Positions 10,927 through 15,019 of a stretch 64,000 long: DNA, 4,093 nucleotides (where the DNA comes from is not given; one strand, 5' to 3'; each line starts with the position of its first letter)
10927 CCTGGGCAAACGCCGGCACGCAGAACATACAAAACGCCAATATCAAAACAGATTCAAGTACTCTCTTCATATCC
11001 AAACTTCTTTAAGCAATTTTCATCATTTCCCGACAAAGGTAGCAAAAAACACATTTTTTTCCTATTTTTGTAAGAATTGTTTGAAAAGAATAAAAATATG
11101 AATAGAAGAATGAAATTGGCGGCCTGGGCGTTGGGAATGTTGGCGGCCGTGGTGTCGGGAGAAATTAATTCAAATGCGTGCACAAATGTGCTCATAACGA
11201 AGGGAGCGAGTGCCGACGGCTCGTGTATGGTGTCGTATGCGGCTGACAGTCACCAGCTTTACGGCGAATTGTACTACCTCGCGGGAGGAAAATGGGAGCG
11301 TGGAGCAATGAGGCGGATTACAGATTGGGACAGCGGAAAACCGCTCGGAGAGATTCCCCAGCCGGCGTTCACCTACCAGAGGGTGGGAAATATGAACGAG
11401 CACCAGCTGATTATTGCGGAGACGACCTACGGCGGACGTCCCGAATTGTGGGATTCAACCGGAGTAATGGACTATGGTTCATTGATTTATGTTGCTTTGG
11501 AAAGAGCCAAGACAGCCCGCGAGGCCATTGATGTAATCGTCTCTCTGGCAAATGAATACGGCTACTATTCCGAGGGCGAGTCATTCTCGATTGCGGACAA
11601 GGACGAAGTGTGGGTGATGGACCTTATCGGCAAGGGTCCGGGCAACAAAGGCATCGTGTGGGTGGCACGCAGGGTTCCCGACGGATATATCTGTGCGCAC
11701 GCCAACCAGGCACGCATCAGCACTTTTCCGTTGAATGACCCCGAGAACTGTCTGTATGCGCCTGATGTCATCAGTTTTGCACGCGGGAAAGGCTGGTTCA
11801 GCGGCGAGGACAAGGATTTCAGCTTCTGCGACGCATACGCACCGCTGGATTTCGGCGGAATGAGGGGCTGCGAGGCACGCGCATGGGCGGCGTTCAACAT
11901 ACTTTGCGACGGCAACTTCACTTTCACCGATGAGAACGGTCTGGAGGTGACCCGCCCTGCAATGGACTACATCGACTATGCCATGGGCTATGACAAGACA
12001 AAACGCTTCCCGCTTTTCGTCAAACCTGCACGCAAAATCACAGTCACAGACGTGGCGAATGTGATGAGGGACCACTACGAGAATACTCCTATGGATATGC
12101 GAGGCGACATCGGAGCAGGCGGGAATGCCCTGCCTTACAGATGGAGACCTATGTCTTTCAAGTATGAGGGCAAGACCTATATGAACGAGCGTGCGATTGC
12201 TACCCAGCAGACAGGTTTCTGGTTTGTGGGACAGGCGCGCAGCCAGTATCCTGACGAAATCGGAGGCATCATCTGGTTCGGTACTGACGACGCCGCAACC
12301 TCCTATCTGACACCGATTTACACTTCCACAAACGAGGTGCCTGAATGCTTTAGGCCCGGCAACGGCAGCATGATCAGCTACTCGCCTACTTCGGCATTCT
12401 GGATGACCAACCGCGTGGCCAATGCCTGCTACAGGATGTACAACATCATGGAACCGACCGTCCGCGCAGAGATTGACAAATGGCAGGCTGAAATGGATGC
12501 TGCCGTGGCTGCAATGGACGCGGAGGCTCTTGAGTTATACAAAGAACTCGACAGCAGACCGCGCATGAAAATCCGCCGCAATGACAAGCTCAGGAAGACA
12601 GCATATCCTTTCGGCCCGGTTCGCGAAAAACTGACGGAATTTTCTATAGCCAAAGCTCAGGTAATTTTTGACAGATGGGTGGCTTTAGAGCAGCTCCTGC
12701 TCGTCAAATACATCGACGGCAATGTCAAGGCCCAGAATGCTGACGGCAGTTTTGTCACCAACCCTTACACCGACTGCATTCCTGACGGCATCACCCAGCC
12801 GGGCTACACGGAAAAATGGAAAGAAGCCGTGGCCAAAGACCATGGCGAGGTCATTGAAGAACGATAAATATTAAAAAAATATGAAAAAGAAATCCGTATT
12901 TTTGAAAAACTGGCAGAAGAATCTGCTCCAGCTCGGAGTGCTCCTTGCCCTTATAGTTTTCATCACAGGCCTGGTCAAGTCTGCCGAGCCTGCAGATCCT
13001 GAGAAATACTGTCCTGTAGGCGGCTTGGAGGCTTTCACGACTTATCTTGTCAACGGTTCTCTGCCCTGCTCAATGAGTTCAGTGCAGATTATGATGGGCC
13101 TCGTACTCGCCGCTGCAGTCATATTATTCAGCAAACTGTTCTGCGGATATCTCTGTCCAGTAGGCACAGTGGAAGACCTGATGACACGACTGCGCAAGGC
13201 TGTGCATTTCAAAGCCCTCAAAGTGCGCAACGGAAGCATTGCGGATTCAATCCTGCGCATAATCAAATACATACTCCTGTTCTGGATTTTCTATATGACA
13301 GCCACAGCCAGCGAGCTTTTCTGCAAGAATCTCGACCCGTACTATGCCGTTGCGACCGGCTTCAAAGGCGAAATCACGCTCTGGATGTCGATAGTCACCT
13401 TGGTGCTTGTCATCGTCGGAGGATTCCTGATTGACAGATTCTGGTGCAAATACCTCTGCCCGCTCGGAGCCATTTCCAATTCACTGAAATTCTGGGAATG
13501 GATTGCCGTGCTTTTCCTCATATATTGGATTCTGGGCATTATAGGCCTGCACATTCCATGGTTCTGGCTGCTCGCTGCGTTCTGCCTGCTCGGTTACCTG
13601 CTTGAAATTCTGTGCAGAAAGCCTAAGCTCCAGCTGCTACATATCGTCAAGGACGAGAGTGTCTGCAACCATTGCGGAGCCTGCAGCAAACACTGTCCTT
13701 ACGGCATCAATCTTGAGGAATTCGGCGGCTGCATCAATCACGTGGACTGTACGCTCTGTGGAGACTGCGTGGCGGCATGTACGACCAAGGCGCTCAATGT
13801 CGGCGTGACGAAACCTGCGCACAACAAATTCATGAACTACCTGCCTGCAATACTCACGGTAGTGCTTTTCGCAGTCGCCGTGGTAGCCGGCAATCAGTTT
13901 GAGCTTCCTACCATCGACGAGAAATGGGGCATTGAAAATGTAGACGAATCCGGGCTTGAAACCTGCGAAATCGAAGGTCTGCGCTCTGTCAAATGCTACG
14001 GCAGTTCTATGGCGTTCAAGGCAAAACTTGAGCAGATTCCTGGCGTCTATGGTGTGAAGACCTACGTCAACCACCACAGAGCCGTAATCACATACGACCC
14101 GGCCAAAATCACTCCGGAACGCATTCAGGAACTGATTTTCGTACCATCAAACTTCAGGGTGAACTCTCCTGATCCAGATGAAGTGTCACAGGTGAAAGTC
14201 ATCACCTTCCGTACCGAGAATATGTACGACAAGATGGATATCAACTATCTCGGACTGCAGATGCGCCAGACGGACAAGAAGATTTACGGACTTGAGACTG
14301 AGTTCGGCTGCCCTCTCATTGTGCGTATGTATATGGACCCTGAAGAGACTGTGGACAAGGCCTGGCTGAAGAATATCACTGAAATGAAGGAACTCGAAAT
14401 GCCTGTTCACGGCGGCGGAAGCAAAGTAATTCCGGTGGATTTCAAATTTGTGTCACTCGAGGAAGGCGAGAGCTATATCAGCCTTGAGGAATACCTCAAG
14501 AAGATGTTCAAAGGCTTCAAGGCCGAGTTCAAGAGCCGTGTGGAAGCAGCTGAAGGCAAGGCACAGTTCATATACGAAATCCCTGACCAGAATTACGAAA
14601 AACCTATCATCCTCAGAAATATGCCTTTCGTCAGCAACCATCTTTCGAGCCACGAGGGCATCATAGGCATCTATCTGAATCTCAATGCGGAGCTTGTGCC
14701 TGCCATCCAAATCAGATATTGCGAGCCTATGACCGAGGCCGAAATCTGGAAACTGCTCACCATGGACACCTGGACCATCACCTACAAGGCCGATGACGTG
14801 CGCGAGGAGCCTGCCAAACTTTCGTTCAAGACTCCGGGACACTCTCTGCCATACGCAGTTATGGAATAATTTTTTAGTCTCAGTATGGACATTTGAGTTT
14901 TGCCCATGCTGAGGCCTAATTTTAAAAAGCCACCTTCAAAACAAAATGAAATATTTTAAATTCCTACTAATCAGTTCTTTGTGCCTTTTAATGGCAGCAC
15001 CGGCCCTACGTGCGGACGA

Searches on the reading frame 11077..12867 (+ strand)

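Call 14: search_protein_families(library=ncbifam, proteins=[window:11077-12867:+], max_evalue=0.00001)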
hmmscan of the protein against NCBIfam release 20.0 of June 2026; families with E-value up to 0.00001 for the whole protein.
window:11077-12867:+ (596 aa): 1 family
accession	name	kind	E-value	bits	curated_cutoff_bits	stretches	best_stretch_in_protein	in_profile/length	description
NF033678.1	C69_fam_dipept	equivalog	7.9e-46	157.1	250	1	135-498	119-430/464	C69 family dipeptidase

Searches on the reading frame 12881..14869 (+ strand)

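Call 14: search_protein_families(library=ncbifam, proteins=[window:12881-14869:+], max_evalue=0.00001)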
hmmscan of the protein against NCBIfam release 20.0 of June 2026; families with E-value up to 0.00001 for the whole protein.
window:12881-14869:+ (662 aa): 3 families
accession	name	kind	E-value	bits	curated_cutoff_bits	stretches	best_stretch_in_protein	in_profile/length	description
TIGR02163.1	napH_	subfamily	3.4e-16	59.6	213.05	1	70-199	62-184/255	NapH/MauN family ferredoxin-type protein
NF007013.0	PRK09477.1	equivalog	7.8e-15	54.7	234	1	69-198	84-206/286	quinol dehydrogenase ferredoxin subunit NapH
NF046105.1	TransRegNosR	equivalog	3.4e-10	38.9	1000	1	72-208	484-622/680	transcriptional regulator NosR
